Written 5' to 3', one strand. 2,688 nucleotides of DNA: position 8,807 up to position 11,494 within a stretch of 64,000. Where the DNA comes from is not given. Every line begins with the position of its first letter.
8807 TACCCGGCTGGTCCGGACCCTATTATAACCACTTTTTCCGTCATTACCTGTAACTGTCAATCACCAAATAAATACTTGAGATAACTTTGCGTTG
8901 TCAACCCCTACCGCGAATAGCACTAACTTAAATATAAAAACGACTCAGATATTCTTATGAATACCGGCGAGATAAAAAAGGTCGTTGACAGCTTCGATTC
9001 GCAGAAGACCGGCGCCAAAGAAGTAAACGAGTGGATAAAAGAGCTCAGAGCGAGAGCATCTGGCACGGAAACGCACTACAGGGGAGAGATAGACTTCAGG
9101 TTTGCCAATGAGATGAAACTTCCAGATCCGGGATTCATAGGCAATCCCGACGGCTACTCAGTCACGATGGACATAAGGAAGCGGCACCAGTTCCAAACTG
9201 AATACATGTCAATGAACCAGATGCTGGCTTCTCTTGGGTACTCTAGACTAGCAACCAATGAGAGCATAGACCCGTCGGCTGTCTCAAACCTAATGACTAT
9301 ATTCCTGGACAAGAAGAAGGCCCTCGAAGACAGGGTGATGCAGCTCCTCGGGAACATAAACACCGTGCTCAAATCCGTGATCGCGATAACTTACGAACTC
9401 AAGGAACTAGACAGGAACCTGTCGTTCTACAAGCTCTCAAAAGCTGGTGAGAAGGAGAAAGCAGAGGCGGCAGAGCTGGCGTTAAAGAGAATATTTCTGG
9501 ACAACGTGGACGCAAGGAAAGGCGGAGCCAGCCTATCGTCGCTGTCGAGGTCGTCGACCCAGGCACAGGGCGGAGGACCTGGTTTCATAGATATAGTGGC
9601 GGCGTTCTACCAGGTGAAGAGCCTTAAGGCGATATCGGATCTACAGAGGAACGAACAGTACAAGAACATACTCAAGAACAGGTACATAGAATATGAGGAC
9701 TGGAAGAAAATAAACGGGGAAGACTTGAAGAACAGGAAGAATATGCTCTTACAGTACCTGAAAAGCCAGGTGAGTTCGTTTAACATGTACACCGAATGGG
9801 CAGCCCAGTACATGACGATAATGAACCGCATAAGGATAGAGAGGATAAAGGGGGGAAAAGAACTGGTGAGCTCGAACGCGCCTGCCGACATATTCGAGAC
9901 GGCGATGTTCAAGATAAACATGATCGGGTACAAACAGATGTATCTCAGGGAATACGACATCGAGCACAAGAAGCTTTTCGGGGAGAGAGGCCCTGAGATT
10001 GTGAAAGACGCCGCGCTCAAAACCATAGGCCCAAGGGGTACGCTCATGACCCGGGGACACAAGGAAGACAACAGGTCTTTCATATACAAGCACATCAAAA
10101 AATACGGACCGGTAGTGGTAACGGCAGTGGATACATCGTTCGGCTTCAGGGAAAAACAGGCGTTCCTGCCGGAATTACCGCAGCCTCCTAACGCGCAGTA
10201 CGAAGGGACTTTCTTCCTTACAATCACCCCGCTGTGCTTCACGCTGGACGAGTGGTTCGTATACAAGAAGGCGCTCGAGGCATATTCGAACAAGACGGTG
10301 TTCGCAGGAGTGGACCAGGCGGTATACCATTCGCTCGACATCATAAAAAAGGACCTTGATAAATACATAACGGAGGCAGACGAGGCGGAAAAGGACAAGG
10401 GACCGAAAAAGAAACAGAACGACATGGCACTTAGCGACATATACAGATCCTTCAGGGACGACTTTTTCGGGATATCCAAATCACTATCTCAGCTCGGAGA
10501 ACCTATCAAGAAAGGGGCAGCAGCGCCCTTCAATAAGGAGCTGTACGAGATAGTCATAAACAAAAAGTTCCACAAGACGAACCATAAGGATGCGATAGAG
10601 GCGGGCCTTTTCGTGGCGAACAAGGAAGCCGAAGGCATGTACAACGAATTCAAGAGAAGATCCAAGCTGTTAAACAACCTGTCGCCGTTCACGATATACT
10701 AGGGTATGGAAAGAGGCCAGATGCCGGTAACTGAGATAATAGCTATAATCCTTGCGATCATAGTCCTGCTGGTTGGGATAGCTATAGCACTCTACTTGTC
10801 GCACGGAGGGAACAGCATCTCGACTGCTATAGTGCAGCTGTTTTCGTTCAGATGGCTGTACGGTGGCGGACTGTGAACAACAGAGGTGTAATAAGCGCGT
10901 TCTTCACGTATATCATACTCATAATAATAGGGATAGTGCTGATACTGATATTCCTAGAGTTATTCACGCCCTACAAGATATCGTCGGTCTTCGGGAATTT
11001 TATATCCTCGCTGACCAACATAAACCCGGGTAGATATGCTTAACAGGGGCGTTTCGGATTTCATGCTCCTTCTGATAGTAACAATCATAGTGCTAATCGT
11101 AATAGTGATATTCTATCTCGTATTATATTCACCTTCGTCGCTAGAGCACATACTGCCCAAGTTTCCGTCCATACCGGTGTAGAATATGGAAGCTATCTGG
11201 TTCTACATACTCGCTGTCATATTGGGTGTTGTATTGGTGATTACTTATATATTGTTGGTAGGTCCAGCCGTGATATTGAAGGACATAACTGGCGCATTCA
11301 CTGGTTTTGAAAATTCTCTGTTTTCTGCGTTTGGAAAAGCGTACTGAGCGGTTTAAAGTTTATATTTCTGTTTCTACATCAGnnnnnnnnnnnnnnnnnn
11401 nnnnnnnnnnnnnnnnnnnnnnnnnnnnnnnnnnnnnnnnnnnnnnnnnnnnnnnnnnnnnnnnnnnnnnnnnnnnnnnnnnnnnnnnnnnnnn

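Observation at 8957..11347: Four overlapping mini-ORFs encoding pilin N-helix-only proteins (48-63 aa) directly downstream of a 581-aa orphan protein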

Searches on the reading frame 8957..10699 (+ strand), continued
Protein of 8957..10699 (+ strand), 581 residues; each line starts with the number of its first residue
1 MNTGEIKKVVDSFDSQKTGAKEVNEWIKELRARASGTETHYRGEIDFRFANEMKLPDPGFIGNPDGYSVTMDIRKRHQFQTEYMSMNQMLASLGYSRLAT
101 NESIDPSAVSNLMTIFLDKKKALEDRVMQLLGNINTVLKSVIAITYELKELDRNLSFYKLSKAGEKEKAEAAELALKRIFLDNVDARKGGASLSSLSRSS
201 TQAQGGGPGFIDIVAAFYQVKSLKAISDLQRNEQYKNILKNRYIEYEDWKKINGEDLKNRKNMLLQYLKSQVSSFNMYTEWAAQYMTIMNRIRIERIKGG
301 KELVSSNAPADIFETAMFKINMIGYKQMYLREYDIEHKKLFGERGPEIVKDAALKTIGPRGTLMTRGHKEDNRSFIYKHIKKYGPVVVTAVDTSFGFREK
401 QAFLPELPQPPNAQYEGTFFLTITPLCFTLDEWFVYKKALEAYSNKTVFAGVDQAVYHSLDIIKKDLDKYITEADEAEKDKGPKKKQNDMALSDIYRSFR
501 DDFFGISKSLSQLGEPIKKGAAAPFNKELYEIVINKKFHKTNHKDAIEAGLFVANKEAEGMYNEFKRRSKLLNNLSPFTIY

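Call 57: search_protein_representatives(alignment_id=A1)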
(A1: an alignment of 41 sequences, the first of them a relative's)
Query: 41 sequences, 575 profile positions. Proteins with E-value up to 0.001 (for the whole library): 506; up to 1e-10: 337; up to 1e-30: 120. The best 150 are listed.
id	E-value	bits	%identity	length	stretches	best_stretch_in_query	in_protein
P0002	2.2e-258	875.2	-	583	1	1-574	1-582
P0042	7.3e-163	559.8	-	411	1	141-553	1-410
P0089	2.6e-116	406.1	-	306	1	276-572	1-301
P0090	6.9e-86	305.7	-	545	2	43-325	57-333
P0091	1.3e-84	301.5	-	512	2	49-325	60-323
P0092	5.1e-81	289.6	-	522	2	52-324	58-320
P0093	8.5e-81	288.9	-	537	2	41-324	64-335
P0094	1.4e-80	288.1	-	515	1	65-494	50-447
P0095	6.1e-80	286.0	-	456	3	57-330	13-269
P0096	1.1e-79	285.2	-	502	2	62-326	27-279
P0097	7.3e-79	282.5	-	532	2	9-331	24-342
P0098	9.8e-79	282.0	-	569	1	24-562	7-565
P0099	1.2e-78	281.8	-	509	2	63-327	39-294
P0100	8.1e-78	279.0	-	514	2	50-315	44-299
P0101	1.7e-77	277.9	-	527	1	48-512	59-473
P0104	5.9e-77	276.2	-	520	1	64-561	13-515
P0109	1.0e-74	268.7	-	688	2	54-324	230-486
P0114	3.5e-72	260.4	-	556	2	64-333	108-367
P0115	1.6e-71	258.2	-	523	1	68-573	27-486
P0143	3.9e-59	217.3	-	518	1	57-491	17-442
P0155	1.1e-48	182.9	-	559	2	66-292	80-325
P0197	1.2e-31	126.5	-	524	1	68-567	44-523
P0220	2.8e-29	118.7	-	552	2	58-326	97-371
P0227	1.1e-28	116.8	-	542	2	67-324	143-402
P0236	1.6e-27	113.0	-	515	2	56-325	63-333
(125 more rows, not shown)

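Call 58: list_cluster_members(proteins=[P0090, P0094, P0098, P0104, P0109, P0115, P0143, P0197, P0236, P0155])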
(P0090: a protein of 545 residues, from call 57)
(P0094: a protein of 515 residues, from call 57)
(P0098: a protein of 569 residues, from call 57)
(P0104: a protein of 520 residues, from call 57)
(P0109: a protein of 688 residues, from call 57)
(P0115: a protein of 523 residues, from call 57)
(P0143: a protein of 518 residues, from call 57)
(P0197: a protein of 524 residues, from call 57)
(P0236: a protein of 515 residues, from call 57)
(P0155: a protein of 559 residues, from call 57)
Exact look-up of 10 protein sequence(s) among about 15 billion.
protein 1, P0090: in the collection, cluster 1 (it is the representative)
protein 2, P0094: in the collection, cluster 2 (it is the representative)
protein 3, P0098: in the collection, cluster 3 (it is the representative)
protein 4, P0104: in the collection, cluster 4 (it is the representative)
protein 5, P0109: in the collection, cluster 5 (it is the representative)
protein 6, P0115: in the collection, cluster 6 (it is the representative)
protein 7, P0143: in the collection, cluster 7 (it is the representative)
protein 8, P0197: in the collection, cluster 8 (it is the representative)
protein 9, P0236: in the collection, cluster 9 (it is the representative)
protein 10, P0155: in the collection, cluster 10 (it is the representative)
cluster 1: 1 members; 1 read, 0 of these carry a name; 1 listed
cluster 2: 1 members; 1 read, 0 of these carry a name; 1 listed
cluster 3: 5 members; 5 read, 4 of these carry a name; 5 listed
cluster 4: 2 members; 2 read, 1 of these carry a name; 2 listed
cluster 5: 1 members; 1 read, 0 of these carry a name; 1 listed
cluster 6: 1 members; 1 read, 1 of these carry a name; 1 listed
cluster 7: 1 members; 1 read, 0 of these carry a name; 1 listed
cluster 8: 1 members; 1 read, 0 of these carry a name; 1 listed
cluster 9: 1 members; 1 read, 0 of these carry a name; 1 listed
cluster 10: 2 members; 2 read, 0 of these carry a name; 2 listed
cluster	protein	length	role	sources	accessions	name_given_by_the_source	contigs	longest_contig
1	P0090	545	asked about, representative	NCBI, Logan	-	-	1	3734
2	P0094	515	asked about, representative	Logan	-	-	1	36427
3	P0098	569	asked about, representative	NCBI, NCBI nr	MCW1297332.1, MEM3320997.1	MAG: hypothetical protein QW061_01530 [Candidatus Rehaiarchaeum fermentans] | hypothetical protein [Candidatus Rehaiarchaeum fermentans]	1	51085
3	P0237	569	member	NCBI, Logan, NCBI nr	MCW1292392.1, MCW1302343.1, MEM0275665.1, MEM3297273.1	MAG: hypothetical protein QXX36_01820 [Candidatus Rehaiarchaeum fermentans] | hypothetical protein [Candidatus Rehaiarchaeum fermentans]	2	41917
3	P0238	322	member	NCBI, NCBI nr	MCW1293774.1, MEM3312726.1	MAG: hypothetical protein QXV66_02255, partial [Candidatus Rehaiarchaeum fermentans] | hypothetical protein [Candidatus Rehaiarchaeum fermentans]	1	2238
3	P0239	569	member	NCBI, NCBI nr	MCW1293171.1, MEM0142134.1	MAG: hypothetical protein OH318_02145 [Candidatus Parvarchaeota archaeon] | hypothetical protein [Candidatus Rehaiarchaeum fermentans]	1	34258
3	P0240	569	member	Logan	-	-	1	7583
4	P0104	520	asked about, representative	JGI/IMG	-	hypothetical protein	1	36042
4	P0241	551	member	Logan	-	-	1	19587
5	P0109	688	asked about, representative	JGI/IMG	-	-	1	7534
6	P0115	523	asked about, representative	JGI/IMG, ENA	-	hypothetical protein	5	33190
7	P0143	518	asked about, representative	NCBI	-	-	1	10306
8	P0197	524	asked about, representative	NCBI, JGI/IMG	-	-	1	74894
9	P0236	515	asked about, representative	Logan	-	-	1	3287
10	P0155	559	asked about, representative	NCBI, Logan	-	-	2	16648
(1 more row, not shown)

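Call 59: find_encoding_contigs(protein=P0098, flank=6000, max_places=2)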
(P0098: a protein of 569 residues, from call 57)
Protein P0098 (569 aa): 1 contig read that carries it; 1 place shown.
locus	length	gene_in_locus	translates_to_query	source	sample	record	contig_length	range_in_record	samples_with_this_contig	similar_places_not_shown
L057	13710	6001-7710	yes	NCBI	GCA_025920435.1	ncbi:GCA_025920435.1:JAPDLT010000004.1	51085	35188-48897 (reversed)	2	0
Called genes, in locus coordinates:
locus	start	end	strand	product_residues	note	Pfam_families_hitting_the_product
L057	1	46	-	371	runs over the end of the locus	PF00009:GTP_EFTU, PF03144:GTP_EFTU_D2, PF09173:eIF2_C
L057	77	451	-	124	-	PF01092:Ribosomal_S6e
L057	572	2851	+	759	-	PF00317:Ribonuc_red_lgN, PF02867:Ribonuc_red_lgC, PF12637:TSCPD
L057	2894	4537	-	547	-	PF00749:tRNA-synt_1c, PF03950:tRNA-synt_1c_C, PF20974:tRNA-synt_1c_C2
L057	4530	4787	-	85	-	PF01247:Ribosomal_L35Ae, PF01782:RimM (faint)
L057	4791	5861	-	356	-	PF18765:Polbeta (faint)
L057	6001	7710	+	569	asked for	-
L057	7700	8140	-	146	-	-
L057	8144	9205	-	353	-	-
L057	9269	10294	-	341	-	PF00571:CBS (faint)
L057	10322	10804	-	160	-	-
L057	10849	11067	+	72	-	-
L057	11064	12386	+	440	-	PF02163:Peptidase_M50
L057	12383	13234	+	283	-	PF01458:SUFBD_core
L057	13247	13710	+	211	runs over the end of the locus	PF00702:Hydrolase, PF13419:HAD_2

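Call 76: search_protein_families(library=pfam, proteins=[P0109, P0114, P0227, P0220, P0098, P0094, P0104, P0197], max_evalue=0.01)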
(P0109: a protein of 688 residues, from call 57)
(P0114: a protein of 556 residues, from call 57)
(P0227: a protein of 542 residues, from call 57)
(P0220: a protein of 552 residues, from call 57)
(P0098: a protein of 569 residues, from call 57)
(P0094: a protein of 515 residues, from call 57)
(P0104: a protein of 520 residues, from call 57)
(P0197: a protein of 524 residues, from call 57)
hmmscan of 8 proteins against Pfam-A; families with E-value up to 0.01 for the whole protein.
P0109 (688 aa): 0 families

P0114 (556 aa): 0 families

P0227 (542 aa): 0 families

P0220 (552 aa): 0 families

P0098 (569 aa): 1 family
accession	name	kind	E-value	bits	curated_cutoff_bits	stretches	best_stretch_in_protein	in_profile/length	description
PF24308.1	DUF7487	-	0.0043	17.4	27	0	425-504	14-96/220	Family of unknown function (DUF7487)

P0094 (515 aa): 0 families

P0104 (520 aa): 0 families

P0197 (524 aa): 0 families

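Call 77: search_solved_structures(query=A1, max_evalue=10)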
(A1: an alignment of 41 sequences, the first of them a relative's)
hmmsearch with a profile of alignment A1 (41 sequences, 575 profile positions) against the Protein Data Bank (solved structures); distinct sequences matched with E-value up to 10: 1.
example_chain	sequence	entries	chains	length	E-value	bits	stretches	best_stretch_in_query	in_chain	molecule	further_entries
2wzr_3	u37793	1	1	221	2.6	9.9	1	378-420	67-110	POLYPROTEIN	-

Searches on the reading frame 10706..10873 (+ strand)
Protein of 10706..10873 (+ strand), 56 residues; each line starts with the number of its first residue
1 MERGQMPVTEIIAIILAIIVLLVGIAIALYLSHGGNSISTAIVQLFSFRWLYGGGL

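Call 3: search_protein_families(library=pfam, proteins=[window:10706-10873:+], max_evalue=1)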
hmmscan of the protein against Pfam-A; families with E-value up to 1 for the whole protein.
window:10706-10873:+ (56 aa): 1 family
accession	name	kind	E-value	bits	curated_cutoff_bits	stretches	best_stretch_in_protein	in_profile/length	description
PF15168.11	TRIQK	-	0.061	13.7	27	1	8-33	48-73/79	Triple QxxK/R motif-containing protein family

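Call 6: search_protein_families(library=ncbifam, proteins=[window:10706-10873:+], max_evalue=1)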
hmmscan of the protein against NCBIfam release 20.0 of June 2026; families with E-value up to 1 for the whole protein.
window:10706-10873:+ (56 aa): 2 families
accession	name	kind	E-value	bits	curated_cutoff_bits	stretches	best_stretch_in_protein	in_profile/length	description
NF047986.1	C_WD1278_WD0630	domain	0.041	14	27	1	11-43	8-40/64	TomO hydrophobic C-terminal domain-containing protein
NF042931.1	SAG1386_EF1546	equivalog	0.2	11.7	80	1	8-37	27-58/158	SAG1386/EF1546 family surface-associated protein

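Call 44: find_homologous_proteins(query=A2, max_evalue=0.01)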
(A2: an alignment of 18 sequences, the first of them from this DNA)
Query A2 (18 sequences) (56 aa, profile of the alignment): 44 proteins with E <= 0.01 among 8000 candidates.
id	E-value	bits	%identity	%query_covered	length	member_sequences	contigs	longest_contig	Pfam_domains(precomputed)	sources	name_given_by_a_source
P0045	7.3e-27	111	60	98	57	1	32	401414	-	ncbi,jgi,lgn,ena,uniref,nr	ncbi:MAG: hypothetical protein BJBARM5_0302 [Candidatus Parvarchaeum acidophilus ARMAN-5]|jgi:hypoth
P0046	3.4e-26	109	58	98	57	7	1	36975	-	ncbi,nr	ncbi:hypothetical protein M1494_02640 [Candidatus Parvarchaeota archaeon]|nr:hypothetical protein [C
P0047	8.0e-26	107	59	96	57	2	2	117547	-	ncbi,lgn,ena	-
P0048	1.3e-25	107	58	98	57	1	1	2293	-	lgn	-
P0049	1.4e-25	107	55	98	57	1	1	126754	-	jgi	jgi:hypothetical protein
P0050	1.9e-25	106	59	96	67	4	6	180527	-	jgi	jgi:hypothetical protein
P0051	2.7e-25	106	55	98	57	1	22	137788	-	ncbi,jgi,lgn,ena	jgi:hypothetical protein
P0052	4.3e-25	105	59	96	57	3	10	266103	-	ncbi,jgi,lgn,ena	jgi:hypothetical protein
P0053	6.7e-25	104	56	98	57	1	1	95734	-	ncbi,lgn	-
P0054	8.2e-25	104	56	98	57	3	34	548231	-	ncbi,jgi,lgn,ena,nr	ncbi:MAG: hypothetical protein OH338_01990 [Candidatus Parvarchaeota archaeon]|jgi:hypothetical prot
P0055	1.4e-24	103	65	93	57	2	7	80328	-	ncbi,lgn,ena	-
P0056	1.5e-24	103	59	96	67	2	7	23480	-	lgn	-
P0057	1.9e-24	103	55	98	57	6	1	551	-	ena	-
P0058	2.1e-24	103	56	96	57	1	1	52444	-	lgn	-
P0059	3.4e-24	102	56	96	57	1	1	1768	-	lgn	-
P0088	6.6e-8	50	36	25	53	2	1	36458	-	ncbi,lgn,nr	ncbi:MAG: hypothetical protein QXL76_00155 [Candidatus Rehaiarchaeum fermentans]|nr:hypothetical pro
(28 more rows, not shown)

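Call 45: find_encoding_contigs(protein=P0088, flank=8000, max_places=2)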
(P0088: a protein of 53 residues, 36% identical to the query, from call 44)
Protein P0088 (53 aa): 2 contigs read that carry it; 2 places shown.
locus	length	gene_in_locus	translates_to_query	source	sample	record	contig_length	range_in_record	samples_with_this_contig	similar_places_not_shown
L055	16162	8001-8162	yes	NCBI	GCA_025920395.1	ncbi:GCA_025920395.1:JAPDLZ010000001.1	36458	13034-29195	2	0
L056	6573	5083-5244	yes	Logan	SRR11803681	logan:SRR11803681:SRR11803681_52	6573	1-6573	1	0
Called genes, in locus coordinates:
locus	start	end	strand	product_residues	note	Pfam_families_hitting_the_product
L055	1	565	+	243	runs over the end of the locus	PF00333:Ribosomal_S5, PF03719:Ribosomal_S5_C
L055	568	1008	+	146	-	PF00327:Ribosomal_L30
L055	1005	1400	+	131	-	PF00828:Ribosomal_L27A (weak)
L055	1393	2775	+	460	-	PF00344:SecY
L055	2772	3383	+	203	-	PF01956:EMC3_TMCO1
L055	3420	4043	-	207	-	-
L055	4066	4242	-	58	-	PF04135:Nop10p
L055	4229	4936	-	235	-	PF00575:S1, PF23459:S1_RRP5 (faint), PF07541:EIF_2_alpha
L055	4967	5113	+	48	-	-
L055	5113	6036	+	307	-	-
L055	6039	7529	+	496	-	-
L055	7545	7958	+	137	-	-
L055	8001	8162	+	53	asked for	-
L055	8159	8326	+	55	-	-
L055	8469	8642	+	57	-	-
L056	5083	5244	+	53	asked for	-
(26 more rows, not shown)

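Call 78: search_solved_structures(query=A2, max_evalue=10)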
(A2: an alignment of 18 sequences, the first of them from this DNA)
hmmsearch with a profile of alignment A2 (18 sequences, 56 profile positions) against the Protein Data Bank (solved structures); distinct sequences matched with E-value up to 10: 3.
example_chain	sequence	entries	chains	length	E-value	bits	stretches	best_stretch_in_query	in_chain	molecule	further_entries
7z0s_D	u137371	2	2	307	0.091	15.9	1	13-44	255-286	Formate hydrogenlyase subunit 4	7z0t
7ph8_A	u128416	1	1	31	1.6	11.8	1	10-33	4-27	Insulin-like growth factor 1 receptor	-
6vq6_g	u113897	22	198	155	3.4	10.8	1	5-35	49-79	V-type proton ATPase 16 kDa proteolipid subunit | V-type proton ATPase 16 kDa proteolipid subunit c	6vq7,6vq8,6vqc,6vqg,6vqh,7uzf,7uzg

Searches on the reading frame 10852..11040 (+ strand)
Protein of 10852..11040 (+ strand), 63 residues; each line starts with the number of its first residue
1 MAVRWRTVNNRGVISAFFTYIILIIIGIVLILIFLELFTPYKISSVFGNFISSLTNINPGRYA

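Call 3: search_protein_families(library=pfam, proteins=[window:10852-11040:+], max_evalue=1)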
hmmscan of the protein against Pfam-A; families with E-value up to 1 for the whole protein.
window:10852-11040:+ (63 aa): 3 families
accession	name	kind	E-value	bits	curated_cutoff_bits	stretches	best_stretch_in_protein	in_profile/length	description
PF00517.22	GP41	-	0.088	13.2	29.6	1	16-51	147-181/197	Retroviral envelope protein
PF20794.3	bPH_7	-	0.099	12.6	25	1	23-51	16-44/135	Bacterial PH domain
PF12911.12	OppC_N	-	0.47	10.8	23.9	1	23-44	21-42/53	N-terminal TM domain of oligopeptide transport permease C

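Call 6: search_protein_families(library=ncbifam, proteins=[window:10852-11040:+], max_evalue=1)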
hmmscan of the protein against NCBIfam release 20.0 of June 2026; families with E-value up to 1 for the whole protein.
window:10852-11040:+ (63 aa): 3 families
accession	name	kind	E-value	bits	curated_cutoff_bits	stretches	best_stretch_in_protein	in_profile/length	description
NF052314.1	T9SS_HK_PorY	subfamily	0.1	11.6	350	1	3-58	118-173/418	PorY family sensor histidine kinase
NF046001.1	SecDF_plasm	equivalog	0.53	8.2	500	1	7-55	782-830/878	protein translocase subunit SecDF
NF041581.1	SosA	equivalog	0.69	10.1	60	1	14-35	6-27/77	DNA damage-induced cell division inhibitor SosA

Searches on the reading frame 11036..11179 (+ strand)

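Call 3: search_protein_families(library=pfam, proteins=[window:11036-11179:+], max_evalue=1)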
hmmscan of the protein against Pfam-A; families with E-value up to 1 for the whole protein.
window:11036-11179:+ (48 aa): 5 families
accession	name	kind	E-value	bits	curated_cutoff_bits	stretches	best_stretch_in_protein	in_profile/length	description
PF06143.16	Baculo_11_kDa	-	0.031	14.3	28.4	1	7-32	34-58/84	Baculovirus 11 kDa family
PF17140.10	DUF5113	-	0.14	12.6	27.1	1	2-31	130-159/161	Domain of unknown function (DUF5113)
PF06024.17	Orf78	-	0.2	12.4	29.4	1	10-31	67-88/101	Orf78 (ac78)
PF09777.14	OSTMP1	-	0.47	10.2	25.8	1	8-31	193-216/240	Osteopetrosis-associated transmembrane protein 1 precursor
PF10717.14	ODV-E18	-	0.58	10.5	28.1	1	13-35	26-48/87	Occlusion-derived virus envelope protein ODV-E18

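Call 6: search_protein_families(library=ncbifam, proteins=[window:11036-11179:+], max_evalue=1)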
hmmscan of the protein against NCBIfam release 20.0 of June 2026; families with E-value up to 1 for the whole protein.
window:11036-11179:+ (48 aa): 6 families
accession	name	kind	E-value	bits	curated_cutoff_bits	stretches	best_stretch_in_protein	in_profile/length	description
NF011298.0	PRK14710.1-3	equivalog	0.19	12.1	326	1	6-36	8-38/163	hypothetical protein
NF041581.1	SosA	equivalog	0.46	10.7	60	1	1-38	1-38/77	DNA damage-induced cell division inhibitor SosA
NF006293.0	PRK08476.1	equivalog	0.49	10.6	118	1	8-33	6-31/141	F0F1 ATP synthase subunit B'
NF042931.1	SAG1386_EF1546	equivalog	0.6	10.2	80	1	5-32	25-52/158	SAG1386/EF1546 family surface-associated protein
NF011430.0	PRK14861.1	subfamily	0.82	9.2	62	0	20-36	10-26/61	twin arginine translocase protein A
NF050118.1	aa3_CtaJ_Mycob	equivalog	0.91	9.9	43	1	11-33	6-26/80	aa3-type cytochrome oxidase subunit CtaJ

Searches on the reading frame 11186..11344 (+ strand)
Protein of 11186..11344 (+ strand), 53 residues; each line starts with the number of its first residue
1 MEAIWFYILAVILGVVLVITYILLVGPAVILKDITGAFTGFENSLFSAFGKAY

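Call 3: search_protein_families(library=pfam, proteins=[window:11186-11344:+], max_evalue=1)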
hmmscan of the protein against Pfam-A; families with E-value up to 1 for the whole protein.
window:11186-11344:+ (53 aa): 1 family
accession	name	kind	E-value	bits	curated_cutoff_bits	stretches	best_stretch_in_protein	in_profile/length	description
PF17534.7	DUF5453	-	0.057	13.8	25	1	3-51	87-135/186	Family of unknown function (DUF5453)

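Call 6: search_protein_families(library=ncbifam, proteins=[window:11186-11344:+], max_evalue=1)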
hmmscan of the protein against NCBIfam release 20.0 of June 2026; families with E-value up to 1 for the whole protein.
window:11186-11344:+ (53 aa): 0 families
